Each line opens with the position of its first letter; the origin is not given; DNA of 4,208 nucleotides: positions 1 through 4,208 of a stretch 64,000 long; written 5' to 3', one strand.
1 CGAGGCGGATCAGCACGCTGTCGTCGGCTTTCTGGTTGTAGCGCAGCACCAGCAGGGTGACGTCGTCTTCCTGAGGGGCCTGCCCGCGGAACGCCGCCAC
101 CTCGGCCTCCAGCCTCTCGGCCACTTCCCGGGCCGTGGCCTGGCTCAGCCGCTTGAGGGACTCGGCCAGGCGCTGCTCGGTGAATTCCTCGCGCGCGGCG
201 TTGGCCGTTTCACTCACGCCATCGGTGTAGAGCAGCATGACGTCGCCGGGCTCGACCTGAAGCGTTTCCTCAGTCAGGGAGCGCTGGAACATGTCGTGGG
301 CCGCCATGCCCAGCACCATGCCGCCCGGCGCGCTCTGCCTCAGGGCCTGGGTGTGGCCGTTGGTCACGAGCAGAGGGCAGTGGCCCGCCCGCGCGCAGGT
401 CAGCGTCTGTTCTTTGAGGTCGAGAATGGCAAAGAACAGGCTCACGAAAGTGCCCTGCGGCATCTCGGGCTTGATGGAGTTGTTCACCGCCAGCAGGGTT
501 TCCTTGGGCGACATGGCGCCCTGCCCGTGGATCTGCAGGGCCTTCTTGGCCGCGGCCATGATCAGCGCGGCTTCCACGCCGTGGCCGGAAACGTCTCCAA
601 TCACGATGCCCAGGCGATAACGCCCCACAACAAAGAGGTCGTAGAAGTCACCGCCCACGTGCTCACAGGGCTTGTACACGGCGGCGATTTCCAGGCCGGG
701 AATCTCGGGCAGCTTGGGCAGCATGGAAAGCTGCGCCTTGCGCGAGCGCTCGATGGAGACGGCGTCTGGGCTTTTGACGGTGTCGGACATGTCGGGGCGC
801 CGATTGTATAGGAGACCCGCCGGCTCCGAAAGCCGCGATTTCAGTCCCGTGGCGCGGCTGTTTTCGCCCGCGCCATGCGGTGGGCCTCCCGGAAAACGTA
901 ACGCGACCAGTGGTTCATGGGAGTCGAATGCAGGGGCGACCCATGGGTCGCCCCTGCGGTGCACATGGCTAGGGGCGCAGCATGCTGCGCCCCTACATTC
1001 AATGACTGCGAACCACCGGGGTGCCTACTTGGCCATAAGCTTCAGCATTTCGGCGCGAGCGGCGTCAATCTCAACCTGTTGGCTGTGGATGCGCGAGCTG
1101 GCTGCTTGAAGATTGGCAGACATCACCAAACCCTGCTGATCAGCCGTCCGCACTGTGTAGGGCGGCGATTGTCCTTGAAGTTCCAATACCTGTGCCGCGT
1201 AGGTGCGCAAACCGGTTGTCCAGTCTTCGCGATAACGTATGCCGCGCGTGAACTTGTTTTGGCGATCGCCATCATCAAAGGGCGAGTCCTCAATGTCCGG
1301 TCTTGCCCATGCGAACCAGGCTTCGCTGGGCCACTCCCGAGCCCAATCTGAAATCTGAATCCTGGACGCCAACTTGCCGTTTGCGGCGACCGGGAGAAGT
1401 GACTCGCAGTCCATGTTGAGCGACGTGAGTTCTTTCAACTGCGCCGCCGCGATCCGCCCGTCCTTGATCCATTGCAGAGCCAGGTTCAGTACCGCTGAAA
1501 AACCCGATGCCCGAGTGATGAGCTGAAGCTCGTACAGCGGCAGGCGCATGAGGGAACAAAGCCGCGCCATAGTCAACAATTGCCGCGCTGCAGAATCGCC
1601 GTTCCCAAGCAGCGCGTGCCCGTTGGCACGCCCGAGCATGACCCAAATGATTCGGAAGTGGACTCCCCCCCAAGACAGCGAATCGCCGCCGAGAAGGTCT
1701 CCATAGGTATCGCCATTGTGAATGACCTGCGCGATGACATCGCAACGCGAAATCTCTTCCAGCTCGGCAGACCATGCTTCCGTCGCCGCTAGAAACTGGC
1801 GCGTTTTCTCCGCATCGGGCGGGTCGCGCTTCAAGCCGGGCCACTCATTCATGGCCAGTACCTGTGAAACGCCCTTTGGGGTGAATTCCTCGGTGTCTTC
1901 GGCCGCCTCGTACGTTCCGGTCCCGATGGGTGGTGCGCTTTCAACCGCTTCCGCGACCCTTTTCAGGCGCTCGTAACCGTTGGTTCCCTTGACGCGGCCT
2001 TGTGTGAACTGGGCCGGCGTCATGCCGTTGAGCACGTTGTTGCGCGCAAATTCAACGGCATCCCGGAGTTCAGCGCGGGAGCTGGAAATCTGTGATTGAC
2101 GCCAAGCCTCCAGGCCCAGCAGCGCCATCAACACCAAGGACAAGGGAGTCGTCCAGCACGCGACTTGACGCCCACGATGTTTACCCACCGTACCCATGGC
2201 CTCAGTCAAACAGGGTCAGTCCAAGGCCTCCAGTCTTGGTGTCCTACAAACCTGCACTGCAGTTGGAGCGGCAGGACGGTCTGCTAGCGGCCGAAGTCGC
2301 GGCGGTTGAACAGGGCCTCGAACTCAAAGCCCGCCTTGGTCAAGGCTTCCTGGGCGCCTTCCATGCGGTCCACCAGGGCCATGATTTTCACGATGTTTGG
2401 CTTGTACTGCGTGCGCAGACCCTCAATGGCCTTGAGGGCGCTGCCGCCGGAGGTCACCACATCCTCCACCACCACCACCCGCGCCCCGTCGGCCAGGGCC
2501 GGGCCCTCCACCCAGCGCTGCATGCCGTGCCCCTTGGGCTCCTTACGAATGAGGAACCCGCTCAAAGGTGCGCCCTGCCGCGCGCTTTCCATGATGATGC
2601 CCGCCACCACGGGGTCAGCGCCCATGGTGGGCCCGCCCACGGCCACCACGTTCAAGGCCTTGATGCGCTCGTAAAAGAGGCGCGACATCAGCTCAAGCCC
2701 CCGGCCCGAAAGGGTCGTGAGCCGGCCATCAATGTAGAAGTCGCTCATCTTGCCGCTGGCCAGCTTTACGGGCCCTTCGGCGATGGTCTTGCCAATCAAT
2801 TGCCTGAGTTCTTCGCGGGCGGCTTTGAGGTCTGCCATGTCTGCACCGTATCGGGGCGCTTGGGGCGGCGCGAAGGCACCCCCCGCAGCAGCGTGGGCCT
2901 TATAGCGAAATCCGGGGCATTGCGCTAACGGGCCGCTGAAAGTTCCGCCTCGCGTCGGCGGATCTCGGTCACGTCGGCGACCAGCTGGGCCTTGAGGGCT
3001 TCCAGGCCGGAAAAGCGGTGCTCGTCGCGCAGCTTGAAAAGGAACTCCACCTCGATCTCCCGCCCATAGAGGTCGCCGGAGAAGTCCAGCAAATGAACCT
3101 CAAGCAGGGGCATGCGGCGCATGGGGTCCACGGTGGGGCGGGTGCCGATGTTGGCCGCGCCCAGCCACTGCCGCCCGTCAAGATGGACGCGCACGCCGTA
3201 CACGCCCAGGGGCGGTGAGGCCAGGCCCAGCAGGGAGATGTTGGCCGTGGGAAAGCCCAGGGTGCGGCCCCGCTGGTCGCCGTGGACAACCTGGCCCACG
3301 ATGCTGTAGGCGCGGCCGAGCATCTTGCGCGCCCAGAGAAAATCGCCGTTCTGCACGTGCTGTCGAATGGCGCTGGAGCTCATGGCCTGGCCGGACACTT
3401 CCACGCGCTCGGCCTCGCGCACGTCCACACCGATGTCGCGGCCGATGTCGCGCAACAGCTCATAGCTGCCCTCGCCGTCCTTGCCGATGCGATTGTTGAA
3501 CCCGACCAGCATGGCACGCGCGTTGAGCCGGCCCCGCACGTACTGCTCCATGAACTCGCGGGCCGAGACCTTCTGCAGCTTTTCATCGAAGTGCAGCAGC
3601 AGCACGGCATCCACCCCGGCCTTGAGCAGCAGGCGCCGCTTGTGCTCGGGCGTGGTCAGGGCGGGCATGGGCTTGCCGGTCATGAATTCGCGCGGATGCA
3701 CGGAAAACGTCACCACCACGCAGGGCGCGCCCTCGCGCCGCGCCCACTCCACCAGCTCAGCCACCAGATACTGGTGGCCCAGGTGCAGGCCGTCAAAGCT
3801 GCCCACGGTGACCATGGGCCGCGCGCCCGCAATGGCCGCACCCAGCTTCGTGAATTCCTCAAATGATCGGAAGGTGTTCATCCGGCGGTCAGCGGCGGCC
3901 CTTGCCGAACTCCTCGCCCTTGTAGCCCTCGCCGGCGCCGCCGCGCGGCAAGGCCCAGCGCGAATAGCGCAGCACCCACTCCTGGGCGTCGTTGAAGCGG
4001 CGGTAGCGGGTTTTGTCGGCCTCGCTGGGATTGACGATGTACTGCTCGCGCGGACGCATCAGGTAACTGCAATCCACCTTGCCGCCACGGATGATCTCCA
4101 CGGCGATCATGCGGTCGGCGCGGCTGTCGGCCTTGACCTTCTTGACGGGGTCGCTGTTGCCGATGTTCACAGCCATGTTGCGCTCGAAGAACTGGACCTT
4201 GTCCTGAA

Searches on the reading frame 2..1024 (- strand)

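Call 15: search_protein_families(library=ncbifam, proteins=[window:2-1024:-], max_evalue=0.00001)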
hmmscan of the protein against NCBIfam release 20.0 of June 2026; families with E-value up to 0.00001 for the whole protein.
window:2-1024:- (341 aa): 3 families
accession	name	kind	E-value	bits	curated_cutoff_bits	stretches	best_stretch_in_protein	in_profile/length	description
NF038263.1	prot_phos_SiaA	equivalog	8.7e-18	64.2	700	1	76-329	401-657/658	biofilm regulation protein phosphatase SiaA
NF045505.1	RR_RssB_Pseudo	equivalog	1.9e-12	47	700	1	94-330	159-392/394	two-component system response regulator RssB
TIGR02865.1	spore_II_E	equivalog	3.4e-12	45.3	490.8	1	112-328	555-762/764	stage II sporulation protein E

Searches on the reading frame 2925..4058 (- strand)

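Call 15: search_protein_families(library=ncbifam, proteins=[window:2925-4058:-], max_evalue=0.00001)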
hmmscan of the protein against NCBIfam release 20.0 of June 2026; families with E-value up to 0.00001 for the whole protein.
window:2925-4058:- (377 aa): 10 families
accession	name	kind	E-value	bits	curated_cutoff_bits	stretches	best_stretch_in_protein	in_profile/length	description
NF004159.0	PRK05627.1-2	equivalog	1.9e-87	293.4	306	1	77-369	13-306/326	bifunctional riboflavin kinase/FAD synthetase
NF004163.0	PRK05627.1-6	equivalog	1.8e-85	286.8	315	1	82-367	19-304/313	bifunctional riboflavin kinase/FAD synthetase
NF004160.0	PRK05627.1-3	equivalog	4.8e-85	285.1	295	1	80-368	16-317/325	bifunctional riboflavin kinase/FAD synthetase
TIGR00083.1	ribF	equivalog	7.3e-77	258.6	184.35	1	83-365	2-284/290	riboflavin biosynthesis protein RibF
NF004162.0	PRK05627.1-5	equivalog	1.8e-68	231.2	241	1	82-370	16-299/304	bifunctional riboflavin kinase/FAD synthetase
NF004161.0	PRK05627.1-4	equivalog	3.5e-65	220.1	461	1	82-367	21-308/324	bifunctional riboflavin kinase/FAD synthetase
NF004158.0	PRK05627.1-1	equivalog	3.1e-54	184.4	396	1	82-362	19-296/304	bifunctional riboflavin kinase/FAD synthetase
NF005518.0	PRK07143.1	equivalog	1e-17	64.5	232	1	81-258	17-184/281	hypothetical protein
NF045965.1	RibF_rel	equivalog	4.5e-16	59.1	200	1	81-303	14-223/279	FAD synthase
TIGR00125.1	cyt_tran_rel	domain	1.3e-06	28.4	27.7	1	83-149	3-60/65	adenylyltransferase/cytidyltransferase family protein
